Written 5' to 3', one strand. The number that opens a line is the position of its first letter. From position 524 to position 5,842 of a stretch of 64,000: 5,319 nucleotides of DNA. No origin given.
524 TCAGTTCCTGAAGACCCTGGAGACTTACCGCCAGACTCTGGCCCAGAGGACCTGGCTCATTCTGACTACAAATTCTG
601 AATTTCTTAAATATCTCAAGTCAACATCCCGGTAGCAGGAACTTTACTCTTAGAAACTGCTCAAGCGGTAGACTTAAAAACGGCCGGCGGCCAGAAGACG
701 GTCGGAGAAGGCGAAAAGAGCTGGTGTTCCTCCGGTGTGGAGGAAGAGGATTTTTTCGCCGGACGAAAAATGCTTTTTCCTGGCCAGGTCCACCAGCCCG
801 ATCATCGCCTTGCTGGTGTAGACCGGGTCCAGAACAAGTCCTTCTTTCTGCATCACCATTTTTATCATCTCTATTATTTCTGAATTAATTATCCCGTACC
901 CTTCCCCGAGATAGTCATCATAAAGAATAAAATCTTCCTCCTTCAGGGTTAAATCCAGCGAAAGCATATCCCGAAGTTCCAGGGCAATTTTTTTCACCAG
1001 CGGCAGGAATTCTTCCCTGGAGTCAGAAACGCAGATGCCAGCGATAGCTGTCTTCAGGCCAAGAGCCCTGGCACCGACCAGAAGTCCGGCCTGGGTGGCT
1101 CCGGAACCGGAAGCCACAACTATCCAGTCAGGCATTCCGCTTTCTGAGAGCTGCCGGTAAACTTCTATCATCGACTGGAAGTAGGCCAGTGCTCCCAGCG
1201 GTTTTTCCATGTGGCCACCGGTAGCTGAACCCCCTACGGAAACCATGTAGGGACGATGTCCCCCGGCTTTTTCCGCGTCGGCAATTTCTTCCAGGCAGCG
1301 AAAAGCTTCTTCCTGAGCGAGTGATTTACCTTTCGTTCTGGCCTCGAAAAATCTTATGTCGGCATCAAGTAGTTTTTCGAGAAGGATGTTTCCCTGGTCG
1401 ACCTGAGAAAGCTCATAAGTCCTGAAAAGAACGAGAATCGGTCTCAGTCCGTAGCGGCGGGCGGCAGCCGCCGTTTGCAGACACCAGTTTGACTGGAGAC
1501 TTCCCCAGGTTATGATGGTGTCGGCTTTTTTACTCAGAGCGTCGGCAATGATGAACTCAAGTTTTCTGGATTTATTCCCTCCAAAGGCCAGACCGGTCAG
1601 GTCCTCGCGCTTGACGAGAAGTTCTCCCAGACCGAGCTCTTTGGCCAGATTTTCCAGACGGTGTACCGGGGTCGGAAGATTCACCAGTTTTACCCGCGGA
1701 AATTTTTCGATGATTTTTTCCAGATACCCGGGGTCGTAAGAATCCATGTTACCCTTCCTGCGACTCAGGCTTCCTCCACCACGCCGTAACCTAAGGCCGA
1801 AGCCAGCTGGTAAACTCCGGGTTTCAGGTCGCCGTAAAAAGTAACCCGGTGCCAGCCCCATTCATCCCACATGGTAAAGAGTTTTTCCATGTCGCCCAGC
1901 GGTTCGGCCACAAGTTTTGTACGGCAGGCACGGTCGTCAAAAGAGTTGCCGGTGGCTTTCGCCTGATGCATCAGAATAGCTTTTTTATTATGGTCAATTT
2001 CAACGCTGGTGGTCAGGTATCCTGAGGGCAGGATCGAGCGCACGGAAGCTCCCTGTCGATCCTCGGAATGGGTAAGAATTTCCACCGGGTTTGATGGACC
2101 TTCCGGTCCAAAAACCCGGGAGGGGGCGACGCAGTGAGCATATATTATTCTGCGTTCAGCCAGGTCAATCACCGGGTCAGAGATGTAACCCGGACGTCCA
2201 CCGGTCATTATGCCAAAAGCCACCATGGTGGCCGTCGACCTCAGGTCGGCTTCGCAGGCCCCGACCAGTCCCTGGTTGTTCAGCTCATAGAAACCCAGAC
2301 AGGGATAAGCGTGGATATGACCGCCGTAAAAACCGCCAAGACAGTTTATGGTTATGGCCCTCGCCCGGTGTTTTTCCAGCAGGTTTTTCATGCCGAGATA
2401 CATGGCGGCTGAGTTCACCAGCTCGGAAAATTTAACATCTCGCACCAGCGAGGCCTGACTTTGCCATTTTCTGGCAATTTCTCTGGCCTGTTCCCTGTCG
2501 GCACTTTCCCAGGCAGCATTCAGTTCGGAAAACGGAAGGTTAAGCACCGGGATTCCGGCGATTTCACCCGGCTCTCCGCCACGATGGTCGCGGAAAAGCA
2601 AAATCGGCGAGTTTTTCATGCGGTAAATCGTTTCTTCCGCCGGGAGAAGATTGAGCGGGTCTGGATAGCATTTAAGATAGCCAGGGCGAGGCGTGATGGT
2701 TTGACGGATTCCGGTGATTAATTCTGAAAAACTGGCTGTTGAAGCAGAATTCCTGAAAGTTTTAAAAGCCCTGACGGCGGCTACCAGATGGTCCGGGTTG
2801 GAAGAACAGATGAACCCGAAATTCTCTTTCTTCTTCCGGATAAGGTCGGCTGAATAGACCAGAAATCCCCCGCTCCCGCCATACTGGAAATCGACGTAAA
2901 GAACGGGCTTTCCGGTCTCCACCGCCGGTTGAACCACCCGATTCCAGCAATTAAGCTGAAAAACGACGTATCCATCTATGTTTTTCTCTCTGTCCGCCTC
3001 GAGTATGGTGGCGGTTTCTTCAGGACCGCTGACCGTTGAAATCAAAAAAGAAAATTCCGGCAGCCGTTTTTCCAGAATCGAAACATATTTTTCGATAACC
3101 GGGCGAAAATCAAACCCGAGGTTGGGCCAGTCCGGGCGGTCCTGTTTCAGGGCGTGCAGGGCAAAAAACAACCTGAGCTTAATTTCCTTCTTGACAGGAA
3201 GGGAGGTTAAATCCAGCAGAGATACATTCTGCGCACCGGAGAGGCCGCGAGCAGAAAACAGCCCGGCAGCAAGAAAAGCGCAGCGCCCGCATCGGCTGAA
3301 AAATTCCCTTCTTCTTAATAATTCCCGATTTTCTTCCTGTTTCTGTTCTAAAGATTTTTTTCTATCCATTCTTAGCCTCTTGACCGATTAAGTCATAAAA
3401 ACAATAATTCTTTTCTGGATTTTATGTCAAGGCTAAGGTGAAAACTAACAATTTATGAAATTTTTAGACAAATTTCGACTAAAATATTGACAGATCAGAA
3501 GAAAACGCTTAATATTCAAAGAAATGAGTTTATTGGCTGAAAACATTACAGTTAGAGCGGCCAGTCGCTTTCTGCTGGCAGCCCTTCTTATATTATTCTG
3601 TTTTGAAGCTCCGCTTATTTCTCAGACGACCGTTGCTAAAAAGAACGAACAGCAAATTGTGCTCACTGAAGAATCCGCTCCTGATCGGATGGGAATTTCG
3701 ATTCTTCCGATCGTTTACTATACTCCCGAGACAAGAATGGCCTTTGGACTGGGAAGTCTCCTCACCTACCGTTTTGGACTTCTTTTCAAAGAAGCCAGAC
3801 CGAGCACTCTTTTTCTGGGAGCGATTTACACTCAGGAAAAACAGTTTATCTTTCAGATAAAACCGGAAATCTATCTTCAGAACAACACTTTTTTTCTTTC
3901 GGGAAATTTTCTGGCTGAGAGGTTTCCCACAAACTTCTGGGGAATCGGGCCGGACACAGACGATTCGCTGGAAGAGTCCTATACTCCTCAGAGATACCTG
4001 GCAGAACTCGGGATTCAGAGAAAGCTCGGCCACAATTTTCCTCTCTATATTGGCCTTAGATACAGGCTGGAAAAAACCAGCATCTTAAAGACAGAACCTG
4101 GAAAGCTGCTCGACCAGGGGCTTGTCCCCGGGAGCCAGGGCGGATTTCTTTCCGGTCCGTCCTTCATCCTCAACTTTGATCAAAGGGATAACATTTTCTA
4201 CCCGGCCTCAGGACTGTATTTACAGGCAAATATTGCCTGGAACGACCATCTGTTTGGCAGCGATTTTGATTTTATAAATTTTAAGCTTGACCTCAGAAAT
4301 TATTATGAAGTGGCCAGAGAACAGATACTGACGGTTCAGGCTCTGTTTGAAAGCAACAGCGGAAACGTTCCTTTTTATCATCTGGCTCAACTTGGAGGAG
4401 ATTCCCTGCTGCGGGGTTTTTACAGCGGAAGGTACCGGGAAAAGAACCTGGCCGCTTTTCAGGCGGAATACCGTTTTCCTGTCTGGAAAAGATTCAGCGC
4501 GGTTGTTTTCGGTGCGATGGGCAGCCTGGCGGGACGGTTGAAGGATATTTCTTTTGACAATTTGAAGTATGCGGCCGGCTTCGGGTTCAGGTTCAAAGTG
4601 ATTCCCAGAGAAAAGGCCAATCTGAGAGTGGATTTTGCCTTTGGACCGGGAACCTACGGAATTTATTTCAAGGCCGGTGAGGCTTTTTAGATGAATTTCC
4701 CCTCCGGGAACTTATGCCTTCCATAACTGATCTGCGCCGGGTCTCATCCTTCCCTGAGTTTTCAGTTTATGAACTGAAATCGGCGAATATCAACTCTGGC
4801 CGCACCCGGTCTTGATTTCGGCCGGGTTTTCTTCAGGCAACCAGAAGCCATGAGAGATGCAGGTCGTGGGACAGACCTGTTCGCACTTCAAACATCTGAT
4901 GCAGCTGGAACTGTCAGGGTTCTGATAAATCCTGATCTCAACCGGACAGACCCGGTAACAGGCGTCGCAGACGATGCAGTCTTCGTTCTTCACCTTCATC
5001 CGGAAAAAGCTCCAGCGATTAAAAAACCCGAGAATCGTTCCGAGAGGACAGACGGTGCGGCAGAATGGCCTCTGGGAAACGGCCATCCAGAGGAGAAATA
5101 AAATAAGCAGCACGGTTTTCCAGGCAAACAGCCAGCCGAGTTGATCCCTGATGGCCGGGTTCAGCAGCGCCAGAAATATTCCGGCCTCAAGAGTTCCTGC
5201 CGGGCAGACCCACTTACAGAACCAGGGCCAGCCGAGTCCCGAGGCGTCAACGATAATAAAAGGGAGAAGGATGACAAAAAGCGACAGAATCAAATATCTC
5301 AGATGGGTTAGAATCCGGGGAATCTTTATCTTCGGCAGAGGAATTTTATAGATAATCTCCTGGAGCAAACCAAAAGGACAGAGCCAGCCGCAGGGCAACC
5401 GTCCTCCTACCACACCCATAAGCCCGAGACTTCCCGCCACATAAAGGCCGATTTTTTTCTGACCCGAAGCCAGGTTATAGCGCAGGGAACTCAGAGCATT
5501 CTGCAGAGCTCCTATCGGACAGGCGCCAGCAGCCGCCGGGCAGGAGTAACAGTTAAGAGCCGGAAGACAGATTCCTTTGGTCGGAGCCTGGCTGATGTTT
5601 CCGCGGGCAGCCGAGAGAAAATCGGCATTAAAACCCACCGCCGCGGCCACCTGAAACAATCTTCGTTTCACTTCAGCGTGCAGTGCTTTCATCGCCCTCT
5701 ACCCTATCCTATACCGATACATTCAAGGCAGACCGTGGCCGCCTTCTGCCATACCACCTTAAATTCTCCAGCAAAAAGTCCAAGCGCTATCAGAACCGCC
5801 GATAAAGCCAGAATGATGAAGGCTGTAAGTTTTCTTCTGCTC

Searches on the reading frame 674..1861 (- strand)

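Call 60: search_protein_families(library=pfam, proteins=[window:674-1861:-], max_evalue=0.0001)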
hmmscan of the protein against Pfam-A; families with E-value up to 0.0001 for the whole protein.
window:674-1861:- (395 aa): 1 family
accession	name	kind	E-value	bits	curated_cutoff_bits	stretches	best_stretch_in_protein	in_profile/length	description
PF00291.31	PALP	-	5.9e-45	154.3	35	1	60-377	4-295/295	Pyridoxal-phosphate dependent enzyme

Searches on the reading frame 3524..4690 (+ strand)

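Call 60: search_protein_families(library=pfam, proteins=[window:3524-4690:+], max_evalue=0.0001)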
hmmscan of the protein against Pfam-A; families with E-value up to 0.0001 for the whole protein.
window:3524-4690:+ (388 aa): 1 family
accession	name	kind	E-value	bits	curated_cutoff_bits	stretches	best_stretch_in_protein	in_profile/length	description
PF01103.29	Omp85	-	5.1e-21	76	24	1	123-388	36-325/325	Omp85 superfamily domain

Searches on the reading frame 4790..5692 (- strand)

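Call 60: search_protein_families(library=pfam, proteins=[window:4790-5692:-], max_evalue=0.0001)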
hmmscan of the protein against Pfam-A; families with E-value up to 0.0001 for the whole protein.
window:4790-5692:- (300 aa): 4 families
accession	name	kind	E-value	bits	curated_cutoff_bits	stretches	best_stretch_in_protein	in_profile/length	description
PF12801.12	Fer4_5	-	1.5e-16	60.5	22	2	86-125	10-48/48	4Fe-4S binding domain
PF00037.32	Fer4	-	7.3e-08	32.4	21.1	0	260-279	4-23/24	4Fe-4S binding domain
PF12838.12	Fer4_7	-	6e-07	30.3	27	0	210-253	7-52/52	4Fe-4S dicluster domain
PF13237.11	Fer4_10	-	5.2e-05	23.5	25.5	1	232-275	2-53/53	4Fe-4S dicluster domain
